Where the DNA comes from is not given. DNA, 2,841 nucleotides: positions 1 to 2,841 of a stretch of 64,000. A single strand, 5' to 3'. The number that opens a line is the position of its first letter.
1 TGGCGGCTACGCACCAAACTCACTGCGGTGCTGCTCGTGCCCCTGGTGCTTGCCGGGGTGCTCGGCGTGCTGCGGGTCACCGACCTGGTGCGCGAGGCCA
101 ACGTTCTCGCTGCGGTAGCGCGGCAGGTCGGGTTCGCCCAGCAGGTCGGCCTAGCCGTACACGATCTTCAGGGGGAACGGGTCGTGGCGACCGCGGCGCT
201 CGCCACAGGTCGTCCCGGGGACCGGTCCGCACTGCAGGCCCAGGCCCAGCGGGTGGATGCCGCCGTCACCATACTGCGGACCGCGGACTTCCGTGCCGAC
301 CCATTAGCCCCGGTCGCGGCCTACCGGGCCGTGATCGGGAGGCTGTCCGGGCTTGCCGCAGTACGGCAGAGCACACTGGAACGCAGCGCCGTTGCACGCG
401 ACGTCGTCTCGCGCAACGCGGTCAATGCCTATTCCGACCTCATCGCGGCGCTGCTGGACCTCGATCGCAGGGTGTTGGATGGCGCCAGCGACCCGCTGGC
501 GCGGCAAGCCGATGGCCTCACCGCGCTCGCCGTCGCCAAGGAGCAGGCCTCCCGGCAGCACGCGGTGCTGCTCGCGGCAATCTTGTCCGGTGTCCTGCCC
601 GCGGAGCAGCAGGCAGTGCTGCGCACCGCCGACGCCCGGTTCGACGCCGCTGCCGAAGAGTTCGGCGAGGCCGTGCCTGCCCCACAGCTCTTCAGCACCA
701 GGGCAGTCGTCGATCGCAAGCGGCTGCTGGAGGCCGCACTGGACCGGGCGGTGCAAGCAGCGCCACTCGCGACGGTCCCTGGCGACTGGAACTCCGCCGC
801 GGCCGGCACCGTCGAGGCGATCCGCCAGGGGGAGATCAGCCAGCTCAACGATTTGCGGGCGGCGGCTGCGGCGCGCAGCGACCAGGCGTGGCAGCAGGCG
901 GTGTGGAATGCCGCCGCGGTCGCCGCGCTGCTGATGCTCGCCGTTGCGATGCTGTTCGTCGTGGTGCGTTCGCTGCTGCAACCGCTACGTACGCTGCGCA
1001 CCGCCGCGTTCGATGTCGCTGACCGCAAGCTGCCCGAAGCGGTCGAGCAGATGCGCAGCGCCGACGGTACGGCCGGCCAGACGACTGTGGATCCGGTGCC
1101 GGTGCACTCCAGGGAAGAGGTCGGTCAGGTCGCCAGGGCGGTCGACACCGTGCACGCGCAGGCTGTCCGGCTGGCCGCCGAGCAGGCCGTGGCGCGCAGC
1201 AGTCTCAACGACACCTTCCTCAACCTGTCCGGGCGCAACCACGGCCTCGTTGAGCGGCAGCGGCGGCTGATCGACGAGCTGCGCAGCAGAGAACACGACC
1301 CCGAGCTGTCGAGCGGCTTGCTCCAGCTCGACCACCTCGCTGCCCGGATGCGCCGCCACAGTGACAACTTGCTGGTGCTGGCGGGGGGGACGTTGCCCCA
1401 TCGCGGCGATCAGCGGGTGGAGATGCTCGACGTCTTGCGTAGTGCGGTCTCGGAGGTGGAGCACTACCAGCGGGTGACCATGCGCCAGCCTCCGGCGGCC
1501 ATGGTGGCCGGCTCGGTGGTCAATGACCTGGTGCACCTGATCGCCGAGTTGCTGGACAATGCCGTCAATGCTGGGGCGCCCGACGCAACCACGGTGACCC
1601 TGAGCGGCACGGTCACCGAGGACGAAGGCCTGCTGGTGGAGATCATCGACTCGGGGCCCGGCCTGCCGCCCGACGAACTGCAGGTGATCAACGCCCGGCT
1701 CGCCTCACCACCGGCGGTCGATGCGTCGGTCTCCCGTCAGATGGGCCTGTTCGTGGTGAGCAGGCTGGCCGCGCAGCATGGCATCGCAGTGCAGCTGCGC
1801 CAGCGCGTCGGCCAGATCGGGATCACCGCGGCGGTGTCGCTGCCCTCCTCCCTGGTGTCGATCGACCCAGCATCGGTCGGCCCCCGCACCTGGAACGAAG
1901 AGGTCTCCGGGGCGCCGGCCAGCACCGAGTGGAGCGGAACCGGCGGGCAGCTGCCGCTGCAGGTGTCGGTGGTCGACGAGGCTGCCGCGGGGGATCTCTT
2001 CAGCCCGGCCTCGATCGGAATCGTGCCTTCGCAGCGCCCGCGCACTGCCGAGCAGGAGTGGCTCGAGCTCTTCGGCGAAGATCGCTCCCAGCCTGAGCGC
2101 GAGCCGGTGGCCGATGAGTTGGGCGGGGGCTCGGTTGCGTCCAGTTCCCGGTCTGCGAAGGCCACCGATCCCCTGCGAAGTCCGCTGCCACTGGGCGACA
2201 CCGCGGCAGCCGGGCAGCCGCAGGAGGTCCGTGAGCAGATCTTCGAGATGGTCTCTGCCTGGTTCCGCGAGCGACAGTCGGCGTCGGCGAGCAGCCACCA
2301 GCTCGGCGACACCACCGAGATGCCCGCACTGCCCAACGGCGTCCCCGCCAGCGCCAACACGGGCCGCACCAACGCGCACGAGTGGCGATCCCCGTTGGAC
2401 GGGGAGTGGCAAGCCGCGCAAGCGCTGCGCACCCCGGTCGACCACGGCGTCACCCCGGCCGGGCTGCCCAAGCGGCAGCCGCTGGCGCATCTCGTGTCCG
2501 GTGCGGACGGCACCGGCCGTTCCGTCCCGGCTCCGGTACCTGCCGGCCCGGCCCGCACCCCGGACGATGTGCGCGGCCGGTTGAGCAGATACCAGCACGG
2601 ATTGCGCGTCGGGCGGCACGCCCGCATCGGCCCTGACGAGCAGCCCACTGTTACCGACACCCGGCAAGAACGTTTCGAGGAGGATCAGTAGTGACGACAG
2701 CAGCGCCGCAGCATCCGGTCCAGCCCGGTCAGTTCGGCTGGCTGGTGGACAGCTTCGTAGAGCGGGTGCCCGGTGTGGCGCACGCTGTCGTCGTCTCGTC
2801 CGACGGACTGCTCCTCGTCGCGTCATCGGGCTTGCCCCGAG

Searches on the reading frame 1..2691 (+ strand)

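Call 47: search_protein_families(library=pfam, proteins=[window:1-2691:+], max_evalue=0.001)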
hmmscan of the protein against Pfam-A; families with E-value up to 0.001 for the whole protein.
window:1-2691:+ (896 aa): 3 families
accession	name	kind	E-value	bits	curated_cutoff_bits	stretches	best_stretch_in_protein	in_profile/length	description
PF08376.15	NIT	-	4.7e-26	93.1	24.9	1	52-285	2-238/239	Nitrate and nitrite sensing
PF02518.31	HATPase_c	-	1.3e-13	51.8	26.4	1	508-615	4-108/111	Histidine kinase-, DNA gyrase B-, and HSP90-like ATPase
PF13581.12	HATPase_c_2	-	0.00034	21.1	27.4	1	491-591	13-110/127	Histidine kinase-like ATPase domain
